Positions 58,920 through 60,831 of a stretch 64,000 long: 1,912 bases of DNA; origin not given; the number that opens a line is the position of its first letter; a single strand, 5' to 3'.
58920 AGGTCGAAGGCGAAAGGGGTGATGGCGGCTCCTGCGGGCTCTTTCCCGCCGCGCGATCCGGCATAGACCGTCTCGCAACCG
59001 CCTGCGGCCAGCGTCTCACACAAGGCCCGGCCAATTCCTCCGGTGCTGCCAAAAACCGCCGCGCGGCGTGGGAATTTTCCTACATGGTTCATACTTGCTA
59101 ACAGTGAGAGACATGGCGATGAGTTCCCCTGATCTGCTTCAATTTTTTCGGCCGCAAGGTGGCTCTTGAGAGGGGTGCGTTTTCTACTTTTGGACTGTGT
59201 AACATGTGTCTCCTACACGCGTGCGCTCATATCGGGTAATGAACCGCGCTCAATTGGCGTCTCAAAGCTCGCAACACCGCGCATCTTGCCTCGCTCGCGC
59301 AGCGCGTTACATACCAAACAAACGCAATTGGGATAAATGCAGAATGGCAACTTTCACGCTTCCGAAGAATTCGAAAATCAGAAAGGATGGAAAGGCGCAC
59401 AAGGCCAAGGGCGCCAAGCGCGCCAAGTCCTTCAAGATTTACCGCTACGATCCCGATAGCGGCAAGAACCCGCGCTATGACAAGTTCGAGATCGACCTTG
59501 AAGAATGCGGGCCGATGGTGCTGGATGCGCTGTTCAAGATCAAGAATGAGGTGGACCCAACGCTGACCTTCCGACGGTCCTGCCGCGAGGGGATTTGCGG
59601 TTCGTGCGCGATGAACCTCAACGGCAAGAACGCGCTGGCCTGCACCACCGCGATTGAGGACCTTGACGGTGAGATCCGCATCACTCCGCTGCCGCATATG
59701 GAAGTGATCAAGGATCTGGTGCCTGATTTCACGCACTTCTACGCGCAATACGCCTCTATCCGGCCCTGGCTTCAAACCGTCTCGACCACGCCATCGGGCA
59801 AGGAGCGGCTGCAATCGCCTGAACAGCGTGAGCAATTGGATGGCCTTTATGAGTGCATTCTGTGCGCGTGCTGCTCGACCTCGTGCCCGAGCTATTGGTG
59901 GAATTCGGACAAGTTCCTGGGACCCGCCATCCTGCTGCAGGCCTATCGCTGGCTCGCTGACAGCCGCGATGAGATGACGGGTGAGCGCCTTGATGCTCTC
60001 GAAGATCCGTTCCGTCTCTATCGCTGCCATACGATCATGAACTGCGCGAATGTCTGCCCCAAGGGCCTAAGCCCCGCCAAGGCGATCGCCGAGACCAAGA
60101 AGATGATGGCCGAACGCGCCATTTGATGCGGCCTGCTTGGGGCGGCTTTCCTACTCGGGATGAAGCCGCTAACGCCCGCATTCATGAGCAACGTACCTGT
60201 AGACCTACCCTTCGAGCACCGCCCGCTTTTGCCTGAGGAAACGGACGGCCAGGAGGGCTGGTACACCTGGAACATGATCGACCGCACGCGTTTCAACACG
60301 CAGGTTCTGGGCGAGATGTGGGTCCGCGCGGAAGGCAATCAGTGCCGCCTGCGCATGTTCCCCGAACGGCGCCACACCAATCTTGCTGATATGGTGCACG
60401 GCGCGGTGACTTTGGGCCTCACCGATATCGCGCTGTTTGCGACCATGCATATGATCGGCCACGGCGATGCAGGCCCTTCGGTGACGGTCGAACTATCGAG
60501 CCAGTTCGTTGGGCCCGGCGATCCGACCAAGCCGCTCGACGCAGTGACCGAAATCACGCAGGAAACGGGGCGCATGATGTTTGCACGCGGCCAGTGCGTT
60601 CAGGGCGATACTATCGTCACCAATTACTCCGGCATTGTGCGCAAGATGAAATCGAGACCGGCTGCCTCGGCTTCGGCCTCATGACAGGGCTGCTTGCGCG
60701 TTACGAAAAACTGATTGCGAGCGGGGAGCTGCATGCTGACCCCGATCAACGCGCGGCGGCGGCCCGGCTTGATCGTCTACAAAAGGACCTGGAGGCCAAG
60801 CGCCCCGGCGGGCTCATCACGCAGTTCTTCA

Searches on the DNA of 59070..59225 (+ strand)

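Call 86: search_dna_similar(query=window:59070-59225:+, collection=plasmids, mode=distant, max_evalue=0.01, max_rows=15)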
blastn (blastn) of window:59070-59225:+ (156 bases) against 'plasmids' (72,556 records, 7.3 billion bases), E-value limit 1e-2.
No match.

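Call 87: search_dna_similar(query=window:59070-59225:+, collection=phages, mode=distant, max_evalue=0.01, max_rows=10)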
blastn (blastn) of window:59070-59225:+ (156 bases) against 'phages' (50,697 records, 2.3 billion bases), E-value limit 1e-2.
No match.

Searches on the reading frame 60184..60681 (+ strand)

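Call 81: search_protein_families(library=pfam, proteins=[window:60184-60681:+], max_evalue=0.001)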
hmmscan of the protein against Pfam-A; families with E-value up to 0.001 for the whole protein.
window:60184-60681:+ (166 aa): 2 families
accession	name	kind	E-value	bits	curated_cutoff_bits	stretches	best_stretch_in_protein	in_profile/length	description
PF03061.28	4HBT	-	4.8e-06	27.2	20.6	1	70-142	3-74/79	Thioesterase superfamily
PF13622.12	4HBT_3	-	0.00018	22.1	24.3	1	66-146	7-77/83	Acyl-CoA thioesterase N-terminal domain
